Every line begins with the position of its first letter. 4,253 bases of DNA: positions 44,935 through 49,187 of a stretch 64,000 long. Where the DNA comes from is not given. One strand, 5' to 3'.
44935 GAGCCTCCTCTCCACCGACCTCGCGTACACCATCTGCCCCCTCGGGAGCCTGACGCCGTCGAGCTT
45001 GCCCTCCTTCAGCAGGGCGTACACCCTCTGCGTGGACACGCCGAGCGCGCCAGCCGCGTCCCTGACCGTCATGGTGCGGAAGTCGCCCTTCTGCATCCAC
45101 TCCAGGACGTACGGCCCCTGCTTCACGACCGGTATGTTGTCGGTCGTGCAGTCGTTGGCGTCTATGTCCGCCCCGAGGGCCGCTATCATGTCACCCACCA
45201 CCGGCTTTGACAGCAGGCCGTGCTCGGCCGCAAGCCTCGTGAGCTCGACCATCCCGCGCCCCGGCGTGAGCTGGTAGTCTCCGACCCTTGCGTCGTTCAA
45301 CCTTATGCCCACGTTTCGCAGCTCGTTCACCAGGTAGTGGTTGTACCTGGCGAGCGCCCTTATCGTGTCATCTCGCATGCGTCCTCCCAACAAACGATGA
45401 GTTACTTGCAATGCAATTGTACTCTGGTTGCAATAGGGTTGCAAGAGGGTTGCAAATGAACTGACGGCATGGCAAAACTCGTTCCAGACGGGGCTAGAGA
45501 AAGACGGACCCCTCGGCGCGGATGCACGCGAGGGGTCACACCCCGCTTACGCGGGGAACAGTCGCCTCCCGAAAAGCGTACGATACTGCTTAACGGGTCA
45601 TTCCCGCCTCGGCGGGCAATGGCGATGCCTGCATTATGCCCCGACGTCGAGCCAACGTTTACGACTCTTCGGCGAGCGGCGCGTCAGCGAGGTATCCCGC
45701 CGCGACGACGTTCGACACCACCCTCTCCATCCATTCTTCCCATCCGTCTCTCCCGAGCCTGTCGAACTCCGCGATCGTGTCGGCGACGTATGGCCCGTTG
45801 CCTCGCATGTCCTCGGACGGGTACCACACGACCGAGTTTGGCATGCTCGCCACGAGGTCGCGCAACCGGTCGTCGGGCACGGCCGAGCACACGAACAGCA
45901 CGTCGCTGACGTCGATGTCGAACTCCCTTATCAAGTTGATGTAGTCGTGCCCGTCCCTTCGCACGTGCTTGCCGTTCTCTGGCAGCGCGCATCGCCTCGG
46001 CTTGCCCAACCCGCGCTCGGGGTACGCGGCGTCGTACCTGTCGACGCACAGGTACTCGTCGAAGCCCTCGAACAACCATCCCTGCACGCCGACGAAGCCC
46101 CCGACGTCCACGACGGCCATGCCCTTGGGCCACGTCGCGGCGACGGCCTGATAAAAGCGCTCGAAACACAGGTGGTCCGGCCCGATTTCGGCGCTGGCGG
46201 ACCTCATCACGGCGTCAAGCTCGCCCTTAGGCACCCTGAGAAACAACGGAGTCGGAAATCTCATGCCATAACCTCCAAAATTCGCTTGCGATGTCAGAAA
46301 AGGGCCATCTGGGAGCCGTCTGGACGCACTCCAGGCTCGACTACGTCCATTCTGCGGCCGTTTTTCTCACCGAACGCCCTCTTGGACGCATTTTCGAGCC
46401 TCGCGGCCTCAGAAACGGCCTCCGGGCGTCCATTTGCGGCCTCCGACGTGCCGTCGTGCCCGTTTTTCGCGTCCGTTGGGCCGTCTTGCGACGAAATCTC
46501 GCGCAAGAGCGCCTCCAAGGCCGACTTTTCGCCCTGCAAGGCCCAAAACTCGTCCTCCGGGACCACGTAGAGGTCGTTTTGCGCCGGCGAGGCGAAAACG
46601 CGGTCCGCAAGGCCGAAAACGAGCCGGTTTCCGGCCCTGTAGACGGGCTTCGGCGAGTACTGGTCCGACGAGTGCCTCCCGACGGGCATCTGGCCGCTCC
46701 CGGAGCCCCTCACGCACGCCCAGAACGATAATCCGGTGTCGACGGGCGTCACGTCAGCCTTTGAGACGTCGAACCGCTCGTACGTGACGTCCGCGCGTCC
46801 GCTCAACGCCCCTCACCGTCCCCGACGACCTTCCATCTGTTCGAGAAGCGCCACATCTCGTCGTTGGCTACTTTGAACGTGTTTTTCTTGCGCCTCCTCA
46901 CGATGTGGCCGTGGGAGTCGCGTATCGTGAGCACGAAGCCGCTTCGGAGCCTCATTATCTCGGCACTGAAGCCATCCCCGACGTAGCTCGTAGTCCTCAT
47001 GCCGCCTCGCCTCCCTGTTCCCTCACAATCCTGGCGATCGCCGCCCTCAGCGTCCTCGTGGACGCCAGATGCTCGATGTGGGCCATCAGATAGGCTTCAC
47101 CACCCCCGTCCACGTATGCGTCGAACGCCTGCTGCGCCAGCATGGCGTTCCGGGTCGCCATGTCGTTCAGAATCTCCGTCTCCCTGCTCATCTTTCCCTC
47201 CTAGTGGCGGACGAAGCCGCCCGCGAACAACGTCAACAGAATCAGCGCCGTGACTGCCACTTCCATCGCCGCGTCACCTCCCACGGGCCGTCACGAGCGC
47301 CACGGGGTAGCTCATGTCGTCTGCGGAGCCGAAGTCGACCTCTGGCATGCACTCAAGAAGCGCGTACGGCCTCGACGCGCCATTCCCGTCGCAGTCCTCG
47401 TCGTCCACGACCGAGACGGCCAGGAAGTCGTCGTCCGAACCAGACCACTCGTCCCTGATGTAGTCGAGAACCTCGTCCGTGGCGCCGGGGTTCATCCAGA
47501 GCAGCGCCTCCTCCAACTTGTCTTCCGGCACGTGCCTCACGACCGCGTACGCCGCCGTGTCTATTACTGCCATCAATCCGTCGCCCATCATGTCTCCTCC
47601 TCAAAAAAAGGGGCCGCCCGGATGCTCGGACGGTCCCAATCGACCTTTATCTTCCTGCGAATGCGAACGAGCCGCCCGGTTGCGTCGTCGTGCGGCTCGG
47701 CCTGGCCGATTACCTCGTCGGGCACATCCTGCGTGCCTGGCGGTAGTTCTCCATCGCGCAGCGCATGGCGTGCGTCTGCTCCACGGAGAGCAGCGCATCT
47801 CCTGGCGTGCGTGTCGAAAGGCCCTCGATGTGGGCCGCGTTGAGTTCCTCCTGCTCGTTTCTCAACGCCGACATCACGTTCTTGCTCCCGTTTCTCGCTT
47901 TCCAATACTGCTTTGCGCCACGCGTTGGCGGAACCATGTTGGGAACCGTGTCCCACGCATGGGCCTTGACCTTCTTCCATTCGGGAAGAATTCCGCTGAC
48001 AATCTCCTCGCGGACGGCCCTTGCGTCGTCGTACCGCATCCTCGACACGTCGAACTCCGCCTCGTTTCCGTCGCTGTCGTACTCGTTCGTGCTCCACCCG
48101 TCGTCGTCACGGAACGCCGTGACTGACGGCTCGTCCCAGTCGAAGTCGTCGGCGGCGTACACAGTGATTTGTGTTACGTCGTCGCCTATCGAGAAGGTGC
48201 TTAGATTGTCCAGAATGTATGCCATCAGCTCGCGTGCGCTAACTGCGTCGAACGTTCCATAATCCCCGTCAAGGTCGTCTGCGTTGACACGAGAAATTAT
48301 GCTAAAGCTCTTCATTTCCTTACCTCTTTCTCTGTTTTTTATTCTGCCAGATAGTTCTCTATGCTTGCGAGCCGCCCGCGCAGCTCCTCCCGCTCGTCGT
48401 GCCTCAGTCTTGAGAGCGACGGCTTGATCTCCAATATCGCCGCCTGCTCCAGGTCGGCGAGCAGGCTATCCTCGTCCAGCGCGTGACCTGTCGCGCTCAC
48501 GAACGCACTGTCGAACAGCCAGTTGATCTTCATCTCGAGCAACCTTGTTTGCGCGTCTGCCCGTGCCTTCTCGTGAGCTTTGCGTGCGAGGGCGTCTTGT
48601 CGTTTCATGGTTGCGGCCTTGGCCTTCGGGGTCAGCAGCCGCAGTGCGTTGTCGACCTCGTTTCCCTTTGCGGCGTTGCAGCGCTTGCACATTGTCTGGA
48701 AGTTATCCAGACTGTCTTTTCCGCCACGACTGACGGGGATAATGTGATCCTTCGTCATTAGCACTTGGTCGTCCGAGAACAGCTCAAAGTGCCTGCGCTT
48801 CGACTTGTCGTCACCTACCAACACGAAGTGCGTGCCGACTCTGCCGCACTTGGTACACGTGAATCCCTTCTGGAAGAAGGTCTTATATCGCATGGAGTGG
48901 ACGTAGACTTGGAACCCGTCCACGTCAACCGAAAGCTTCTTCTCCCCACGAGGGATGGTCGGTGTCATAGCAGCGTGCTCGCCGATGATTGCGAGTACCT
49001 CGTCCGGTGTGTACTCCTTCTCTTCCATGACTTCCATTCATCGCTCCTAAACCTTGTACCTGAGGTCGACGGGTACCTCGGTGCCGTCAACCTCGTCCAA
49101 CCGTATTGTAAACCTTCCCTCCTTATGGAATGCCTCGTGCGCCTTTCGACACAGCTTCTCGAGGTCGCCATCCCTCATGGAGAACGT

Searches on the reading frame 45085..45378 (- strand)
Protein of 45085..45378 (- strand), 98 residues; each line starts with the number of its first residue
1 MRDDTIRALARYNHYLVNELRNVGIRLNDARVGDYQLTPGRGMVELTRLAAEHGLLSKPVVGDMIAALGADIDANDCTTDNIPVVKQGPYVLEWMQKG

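Call 79: search_protein_representatives(alignment_id=A2)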
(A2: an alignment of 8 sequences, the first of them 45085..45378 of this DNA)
Query: 8 sequences, 98 profile positions. Proteins with E-value up to 0.001 (for the whole library): 6; up to 1e-10: 2; up to 1e-30: 1. The best 6 are listed.
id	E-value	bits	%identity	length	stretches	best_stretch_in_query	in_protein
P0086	7.1e-31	122.7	-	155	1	1-97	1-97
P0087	1.4e-26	109.0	-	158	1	1-97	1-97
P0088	1.5e-08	51.1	-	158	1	4-96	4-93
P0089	2.5e-08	50.4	-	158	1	1-94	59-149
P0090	1.2e-04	38.6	-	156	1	3-87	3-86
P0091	1.3e-04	38.5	-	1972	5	3-38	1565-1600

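Call 90: find_encoding_contigs(protein=P0088, flank=2500, max_places=3)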
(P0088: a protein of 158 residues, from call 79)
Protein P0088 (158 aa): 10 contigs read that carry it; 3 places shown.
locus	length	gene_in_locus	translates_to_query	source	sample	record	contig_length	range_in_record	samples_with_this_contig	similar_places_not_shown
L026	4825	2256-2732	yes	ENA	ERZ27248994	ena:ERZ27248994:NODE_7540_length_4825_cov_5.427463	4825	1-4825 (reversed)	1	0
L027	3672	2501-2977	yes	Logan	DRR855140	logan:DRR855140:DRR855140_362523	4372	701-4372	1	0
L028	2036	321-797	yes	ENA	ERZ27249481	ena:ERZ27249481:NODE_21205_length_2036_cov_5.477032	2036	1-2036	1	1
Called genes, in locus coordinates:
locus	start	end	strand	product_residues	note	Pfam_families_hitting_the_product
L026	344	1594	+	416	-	PF13102:Phage_int_SAM_5 (weak), PF00589:Phage_integrase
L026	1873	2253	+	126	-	-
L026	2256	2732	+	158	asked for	-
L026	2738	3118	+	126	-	-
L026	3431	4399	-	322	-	PF25309:ELLD (faint), PF05382:Amidase_5 (weak), PF18885:DUF5648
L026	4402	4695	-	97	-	PF04688:Holin_SPP1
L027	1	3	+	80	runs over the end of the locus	-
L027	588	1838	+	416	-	PF13102:Phage_int_SAM_5 (weak), PF00589:Phage_integrase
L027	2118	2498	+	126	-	-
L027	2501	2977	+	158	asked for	-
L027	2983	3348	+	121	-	-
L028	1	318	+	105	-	?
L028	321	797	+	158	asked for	-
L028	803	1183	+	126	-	-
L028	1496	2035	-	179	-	?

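Call 91: find_encoding_contigs(protein=P0090, flank=2500, max_places=2)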
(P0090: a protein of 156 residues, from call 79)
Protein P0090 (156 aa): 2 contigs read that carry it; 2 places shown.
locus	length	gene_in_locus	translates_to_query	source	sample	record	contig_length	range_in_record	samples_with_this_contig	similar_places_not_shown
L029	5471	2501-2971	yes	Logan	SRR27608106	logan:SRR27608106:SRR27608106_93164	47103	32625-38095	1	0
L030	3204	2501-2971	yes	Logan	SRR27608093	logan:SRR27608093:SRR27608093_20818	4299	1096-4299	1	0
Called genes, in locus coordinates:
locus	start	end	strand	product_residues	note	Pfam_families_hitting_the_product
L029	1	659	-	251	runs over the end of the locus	-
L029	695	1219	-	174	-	-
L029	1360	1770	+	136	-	-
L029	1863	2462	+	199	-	-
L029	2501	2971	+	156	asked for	-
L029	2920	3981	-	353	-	PF04542:Sigma70_r2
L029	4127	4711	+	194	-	-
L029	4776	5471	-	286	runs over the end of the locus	-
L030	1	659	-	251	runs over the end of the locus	-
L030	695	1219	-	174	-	-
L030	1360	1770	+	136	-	-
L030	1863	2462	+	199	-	-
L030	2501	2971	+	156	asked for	-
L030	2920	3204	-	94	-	?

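Call 92: find_encoding_contigs(protein=P0089, flank=2500, max_places=2)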
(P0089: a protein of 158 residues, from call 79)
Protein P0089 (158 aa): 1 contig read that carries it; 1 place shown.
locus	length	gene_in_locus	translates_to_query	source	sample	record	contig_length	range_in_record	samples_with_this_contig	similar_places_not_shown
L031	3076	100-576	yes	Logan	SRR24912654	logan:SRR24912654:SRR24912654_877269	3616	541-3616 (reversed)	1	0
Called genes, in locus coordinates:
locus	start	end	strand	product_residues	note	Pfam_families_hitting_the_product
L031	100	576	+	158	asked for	-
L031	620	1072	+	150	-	-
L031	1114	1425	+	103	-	-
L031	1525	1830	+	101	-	-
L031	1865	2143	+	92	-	-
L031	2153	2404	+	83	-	-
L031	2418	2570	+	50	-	-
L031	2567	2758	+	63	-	-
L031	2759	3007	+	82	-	-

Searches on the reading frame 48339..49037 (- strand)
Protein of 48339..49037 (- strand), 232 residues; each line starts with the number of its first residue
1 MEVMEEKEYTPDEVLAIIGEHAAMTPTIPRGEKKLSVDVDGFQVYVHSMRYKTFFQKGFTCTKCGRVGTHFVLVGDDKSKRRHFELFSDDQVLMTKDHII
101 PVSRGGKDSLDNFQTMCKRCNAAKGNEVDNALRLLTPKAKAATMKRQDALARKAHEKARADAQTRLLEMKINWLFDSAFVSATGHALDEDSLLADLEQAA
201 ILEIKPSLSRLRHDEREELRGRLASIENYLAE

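Call 7: search_protein_families(library=pfam, proteins=[window:48339-49037:-], max_evalue=0.01)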
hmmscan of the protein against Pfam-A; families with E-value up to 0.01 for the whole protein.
window:48339-49037:- (232 aa): 3 families
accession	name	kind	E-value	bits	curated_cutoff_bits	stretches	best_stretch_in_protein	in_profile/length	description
PF14279.12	HNH_5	-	7e-14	51.9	27.5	1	94-133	13-52/56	HNH endonuclease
PF01844.29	HNH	-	2.3e-11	44.1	21.4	1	93-127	13-47/47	HNH endonuclease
PF13395.12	HNH_4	-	8.8e-05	22.8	22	1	96-127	20-51/54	HNH endonuclease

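Call 8: search_protein_families(library=phrogs, proteins=[window:48339-49037:-], max_evalue=0.01)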
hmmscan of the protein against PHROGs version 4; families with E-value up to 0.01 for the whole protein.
window:48339-49037:- (232 aa): 33 families (the best 25 are shown)
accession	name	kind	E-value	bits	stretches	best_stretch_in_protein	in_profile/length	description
phrog_6050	-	DNA, RNA and nucleotide metabolism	4.6e-15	56.3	1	44-131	297-364/402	HNH endonuclease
phrog_8660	-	DNA, RNA and nucleotide metabolism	1.5e-14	55.6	1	46-133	112-185/196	HNH endonuclease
phrog_25184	-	DNA, RNA and nucleotide metabolism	1.7e-12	48.2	1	34-126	66-159/209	HNH endonuclease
phrog_338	-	DNA, RNA and nucleotide metabolism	1.2e-11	45.6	1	94-159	229-293/340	HNH endonuclease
phrog_16726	-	DNA, RNA and nucleotide metabolism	1.3e-11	45.7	1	46-154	81-170/308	HNH endonuclease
phrog_2214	-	DNA, RNA and nucleotide metabolism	2.1e-11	44.6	1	45-164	180-277/429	HNH endonuclease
phrog_1035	-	DNA, RNA and nucleotide metabolism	3.4e-11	44.5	1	94-170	180-256/271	endonuclease VII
phrog_1271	-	DNA, RNA and nucleotide metabolism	6.9e-11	43.1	1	48-156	256-341/361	HNH endonuclease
phrog_9645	-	DNA, RNA and nucleotide metabolism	3.8e-10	40.7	1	87-144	33-89/168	HNH endonuclease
phrog_5718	-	DNA, RNA and nucleotide metabolism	9.9e-10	39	1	48-160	118-209/394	HNH endonuclease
phrog_2118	-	DNA, RNA and nucleotide metabolism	1.2e-08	35.9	1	50-127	168-224/301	HNH endonuclease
phrog_23285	-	DNA, RNA and nucleotide metabolism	1.3e-08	35.7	1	83-131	77-128/203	HNH endonuclease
phrog_8828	-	DNA, RNA and nucleotide metabolism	1.5e-08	35.8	1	60-136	57-130/205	HNH endonuclease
phrog_589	-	DNA, RNA and nucleotide metabolism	3.5e-08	34.4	1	50-131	83-145/179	HNH endonuclease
phrog_333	-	DNA, RNA and nucleotide metabolism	5.7e-08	34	1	96-164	50-118/138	HNH endonuclease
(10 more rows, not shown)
